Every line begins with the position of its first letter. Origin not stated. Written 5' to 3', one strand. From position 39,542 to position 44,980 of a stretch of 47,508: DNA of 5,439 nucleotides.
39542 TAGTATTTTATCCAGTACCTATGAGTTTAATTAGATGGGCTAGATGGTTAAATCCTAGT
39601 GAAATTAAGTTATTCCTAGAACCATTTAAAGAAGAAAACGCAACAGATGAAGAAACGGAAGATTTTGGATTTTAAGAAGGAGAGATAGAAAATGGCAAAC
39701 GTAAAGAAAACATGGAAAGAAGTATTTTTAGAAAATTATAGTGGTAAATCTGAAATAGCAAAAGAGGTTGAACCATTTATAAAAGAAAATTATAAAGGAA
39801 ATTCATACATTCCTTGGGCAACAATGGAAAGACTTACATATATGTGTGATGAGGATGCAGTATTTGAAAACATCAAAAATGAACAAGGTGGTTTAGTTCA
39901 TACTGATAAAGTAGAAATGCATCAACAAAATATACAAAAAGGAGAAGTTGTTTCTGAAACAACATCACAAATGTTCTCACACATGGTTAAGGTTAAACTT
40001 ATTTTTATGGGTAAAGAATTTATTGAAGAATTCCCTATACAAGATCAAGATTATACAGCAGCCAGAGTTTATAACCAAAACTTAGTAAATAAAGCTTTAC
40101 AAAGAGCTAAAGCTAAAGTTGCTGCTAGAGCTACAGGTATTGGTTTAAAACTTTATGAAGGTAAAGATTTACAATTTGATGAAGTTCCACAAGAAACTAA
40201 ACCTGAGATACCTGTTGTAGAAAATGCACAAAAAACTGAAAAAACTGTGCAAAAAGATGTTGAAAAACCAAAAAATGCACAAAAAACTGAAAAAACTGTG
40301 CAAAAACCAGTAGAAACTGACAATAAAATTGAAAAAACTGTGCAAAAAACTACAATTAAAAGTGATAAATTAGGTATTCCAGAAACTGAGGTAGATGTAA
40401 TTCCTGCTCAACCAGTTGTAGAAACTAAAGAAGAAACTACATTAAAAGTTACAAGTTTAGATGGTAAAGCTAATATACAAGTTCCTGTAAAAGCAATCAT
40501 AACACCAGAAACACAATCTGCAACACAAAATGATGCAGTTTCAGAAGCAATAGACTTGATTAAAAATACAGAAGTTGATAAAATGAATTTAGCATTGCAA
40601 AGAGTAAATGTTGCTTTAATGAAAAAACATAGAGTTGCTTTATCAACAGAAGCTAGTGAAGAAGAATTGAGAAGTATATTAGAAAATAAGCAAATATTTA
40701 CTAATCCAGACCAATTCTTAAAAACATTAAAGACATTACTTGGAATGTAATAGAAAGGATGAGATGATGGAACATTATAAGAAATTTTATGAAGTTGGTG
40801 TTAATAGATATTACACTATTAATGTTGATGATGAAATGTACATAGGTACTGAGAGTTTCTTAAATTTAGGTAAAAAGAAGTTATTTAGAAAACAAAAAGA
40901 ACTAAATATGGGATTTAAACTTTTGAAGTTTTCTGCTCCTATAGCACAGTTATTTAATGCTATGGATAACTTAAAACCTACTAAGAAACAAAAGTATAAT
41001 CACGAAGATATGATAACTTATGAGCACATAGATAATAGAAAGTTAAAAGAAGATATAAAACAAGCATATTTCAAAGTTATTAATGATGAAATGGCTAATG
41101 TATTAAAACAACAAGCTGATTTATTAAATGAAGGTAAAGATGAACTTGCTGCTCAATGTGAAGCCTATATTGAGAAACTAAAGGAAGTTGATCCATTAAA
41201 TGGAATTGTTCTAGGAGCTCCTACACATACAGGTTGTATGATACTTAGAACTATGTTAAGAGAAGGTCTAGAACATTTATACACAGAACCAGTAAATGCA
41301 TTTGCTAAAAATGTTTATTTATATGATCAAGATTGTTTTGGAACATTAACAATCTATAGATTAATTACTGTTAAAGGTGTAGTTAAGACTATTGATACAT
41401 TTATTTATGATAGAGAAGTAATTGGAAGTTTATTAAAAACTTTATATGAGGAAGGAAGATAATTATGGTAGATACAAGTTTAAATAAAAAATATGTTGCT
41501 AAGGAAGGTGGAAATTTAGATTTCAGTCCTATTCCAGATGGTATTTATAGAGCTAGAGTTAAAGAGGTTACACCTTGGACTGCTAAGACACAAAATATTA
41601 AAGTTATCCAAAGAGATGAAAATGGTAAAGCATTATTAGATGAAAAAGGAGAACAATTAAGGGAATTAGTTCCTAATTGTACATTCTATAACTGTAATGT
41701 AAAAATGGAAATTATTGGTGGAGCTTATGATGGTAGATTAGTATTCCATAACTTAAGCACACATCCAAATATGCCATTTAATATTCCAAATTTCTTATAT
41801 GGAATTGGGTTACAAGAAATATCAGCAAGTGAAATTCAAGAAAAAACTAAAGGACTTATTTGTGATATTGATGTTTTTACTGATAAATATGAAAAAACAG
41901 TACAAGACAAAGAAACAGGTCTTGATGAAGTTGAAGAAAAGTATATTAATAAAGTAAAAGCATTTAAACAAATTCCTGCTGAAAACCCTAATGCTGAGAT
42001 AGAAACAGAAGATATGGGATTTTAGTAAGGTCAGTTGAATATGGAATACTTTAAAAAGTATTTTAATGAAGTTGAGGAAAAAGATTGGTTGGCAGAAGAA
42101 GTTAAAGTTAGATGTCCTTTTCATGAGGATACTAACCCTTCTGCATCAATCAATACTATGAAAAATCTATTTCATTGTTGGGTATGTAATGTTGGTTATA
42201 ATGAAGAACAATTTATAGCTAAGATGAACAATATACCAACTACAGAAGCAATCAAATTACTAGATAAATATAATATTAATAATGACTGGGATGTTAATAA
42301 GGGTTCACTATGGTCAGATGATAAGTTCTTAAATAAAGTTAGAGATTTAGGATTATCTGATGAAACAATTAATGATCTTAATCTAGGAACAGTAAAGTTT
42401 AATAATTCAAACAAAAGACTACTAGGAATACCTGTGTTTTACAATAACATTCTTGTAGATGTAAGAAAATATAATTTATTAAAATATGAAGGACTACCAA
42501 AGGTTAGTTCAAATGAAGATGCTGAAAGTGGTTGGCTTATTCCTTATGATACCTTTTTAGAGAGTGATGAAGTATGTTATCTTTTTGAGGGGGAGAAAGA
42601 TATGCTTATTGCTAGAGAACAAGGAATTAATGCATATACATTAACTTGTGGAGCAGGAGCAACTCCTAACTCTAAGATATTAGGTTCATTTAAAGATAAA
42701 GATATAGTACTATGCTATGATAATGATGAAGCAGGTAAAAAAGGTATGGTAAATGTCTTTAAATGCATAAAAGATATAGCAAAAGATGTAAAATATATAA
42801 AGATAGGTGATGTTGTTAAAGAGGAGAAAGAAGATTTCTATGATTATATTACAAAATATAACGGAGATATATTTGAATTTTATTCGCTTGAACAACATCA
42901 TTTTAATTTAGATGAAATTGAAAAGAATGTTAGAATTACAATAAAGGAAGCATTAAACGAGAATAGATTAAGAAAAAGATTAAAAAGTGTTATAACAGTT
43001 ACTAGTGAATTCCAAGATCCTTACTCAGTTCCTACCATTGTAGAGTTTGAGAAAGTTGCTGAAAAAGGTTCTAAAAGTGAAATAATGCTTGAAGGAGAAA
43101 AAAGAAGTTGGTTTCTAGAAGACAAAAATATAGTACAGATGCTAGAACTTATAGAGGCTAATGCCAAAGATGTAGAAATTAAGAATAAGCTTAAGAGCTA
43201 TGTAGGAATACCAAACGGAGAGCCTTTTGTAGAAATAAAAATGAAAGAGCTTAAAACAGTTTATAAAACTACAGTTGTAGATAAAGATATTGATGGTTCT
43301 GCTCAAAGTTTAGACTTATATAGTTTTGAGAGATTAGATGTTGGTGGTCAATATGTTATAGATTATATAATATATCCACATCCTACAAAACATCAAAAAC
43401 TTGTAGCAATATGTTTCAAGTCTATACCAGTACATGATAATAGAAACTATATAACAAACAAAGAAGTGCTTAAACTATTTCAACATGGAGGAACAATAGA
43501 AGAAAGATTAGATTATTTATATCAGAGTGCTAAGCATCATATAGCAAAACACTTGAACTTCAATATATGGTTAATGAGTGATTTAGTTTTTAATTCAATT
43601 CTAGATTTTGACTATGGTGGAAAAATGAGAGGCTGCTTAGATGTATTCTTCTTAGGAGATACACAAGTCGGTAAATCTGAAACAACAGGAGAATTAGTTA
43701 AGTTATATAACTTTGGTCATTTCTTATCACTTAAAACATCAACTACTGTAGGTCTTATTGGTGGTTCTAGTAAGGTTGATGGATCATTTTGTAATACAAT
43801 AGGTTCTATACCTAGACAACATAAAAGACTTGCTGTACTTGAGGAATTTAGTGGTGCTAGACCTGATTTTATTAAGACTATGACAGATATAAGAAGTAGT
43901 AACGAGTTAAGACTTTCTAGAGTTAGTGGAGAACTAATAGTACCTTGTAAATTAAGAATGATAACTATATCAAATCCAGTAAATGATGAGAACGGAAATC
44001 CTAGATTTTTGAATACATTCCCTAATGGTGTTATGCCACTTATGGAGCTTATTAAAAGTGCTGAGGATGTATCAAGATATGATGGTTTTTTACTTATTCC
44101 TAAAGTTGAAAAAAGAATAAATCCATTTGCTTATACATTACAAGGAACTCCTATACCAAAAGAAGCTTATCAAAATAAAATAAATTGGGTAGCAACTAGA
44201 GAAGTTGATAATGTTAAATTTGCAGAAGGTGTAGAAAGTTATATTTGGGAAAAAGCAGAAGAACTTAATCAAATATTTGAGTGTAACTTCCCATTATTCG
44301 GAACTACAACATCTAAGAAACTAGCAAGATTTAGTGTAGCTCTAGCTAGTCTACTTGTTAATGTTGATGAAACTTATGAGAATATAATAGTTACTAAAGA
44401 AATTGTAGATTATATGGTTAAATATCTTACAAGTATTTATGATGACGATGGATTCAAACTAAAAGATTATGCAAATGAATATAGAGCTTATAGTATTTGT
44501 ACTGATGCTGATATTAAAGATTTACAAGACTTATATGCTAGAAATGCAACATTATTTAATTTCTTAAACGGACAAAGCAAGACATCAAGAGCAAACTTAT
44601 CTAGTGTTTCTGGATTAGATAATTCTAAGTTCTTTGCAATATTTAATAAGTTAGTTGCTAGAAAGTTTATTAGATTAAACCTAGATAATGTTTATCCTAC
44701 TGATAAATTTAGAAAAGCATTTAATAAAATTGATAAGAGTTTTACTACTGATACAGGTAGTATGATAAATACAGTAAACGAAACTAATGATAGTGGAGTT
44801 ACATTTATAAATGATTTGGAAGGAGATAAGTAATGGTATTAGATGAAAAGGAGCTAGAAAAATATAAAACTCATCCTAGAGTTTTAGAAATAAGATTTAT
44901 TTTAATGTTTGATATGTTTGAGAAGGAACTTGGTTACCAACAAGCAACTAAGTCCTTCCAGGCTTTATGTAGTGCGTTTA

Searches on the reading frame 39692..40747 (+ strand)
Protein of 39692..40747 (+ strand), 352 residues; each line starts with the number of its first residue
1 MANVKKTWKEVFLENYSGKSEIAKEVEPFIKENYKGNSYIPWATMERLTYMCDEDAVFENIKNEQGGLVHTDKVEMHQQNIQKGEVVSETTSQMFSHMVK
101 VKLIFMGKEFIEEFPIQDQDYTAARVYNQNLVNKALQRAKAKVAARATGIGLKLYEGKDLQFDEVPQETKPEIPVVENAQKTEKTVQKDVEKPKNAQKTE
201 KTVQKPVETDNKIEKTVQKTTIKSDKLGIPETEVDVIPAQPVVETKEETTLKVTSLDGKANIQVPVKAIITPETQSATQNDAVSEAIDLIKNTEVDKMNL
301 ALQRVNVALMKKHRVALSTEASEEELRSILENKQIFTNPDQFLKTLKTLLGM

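Call 34: search_protein_families(library=phrogs, proteins=[window:39692-40747:+], max_evalue=0.001)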
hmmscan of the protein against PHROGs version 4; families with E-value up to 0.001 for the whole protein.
window:39692-40747:+ (352 aa): 0 families

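Call 60: search_protein_families(library=pfam, proteins=[window:39692-40747:+], max_evalue=0.001)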
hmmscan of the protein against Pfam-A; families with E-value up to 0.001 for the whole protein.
window:39692-40747:+ (352 aa): 1 family
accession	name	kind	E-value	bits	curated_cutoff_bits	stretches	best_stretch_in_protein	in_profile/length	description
PF06378.16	SSAP_Sak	-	0.0004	20.4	22.3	1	113-182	81-149/152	Sak Single Strand Annealing Protein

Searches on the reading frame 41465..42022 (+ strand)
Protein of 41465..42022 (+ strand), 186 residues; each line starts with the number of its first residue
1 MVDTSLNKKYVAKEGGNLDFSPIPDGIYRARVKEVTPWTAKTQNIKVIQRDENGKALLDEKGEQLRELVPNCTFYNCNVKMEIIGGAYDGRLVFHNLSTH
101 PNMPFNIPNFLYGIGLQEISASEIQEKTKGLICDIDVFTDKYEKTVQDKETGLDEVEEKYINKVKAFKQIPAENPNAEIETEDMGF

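Call 34: search_protein_families(library=phrogs, proteins=[window:41465-42022:+], max_evalue=0.001)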
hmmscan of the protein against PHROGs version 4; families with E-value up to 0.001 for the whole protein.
window:41465-42022:+ (186 aa): 1 family
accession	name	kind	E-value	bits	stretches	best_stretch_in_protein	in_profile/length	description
phrog_2300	-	unknown function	6.9e-05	23.8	1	4-119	27-107/347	-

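Call 69: search_protein_families(library=pfam, proteins=[window:41465-42022:+], max_evalue=0.001)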
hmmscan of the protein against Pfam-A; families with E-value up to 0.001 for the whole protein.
window:41465-42022:+ (186 aa): 0 families

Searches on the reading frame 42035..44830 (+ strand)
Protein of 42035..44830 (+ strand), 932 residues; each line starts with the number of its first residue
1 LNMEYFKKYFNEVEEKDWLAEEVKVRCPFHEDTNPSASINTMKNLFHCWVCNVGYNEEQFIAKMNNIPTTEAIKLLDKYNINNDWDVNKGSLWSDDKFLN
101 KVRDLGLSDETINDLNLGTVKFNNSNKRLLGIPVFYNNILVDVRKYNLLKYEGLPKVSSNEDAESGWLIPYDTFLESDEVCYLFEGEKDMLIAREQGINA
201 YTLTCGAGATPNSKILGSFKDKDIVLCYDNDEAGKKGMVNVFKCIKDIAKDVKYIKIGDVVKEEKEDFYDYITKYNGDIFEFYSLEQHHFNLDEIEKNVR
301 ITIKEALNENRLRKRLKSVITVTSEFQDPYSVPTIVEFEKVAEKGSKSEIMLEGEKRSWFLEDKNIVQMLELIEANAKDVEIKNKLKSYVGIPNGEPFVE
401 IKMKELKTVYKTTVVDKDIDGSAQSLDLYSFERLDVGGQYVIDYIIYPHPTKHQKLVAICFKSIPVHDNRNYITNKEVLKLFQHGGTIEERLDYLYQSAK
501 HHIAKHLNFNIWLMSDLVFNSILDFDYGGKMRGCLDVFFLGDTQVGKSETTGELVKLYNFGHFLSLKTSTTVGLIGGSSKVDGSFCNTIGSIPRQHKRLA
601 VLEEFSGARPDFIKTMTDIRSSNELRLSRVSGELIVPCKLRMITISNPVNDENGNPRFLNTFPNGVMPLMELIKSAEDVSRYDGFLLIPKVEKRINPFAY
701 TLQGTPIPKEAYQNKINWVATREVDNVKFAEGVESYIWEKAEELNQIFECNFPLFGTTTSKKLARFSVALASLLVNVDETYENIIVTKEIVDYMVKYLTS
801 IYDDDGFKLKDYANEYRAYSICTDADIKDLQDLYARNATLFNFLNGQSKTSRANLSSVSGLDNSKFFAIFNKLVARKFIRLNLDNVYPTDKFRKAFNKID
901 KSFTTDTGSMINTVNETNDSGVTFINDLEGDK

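Call 34: search_protein_families(library=phrogs, proteins=[window:42035-44830:+], max_evalue=0.001)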
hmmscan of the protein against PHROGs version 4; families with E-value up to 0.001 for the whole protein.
window:42035-44830:+ (932 aa): 9 families
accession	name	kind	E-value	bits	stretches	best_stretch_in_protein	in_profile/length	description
phrog_18685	-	unknown function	5.2e-27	95.2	1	302-892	386-1007/1028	-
phrog_6444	-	DNA, RNA and nucleotide metabolism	6e-21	75.9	2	25-81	38-95/577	DNA primase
phrog_360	-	DNA, RNA and nucleotide metabolism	4.6e-12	47.2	1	7-89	13-96/133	DNA primase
phrog_239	-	DNA, RNA and nucleotide metabolism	2.7e-10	40.8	1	9-280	28-304/801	DNA primase/helicase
phrog_6088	-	DNA, RNA and nucleotide metabolism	4e-10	39.8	1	179-270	188-278/772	DNA primase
phrog_11992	-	unknown function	4.5e-09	37.8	1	24-81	29-85/177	-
phrog_18097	-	DNA, RNA and nucleotide metabolism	4.6e-08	33.9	1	24-84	34-94/199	DNA primase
phrog_2304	-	DNA, RNA and nucleotide metabolism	8.1e-06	27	1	21-60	31-70/133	DNA primase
phrog_5311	-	DNA, RNA and nucleotide metabolism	2.1e-05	24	1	8-74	82-153/692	helicase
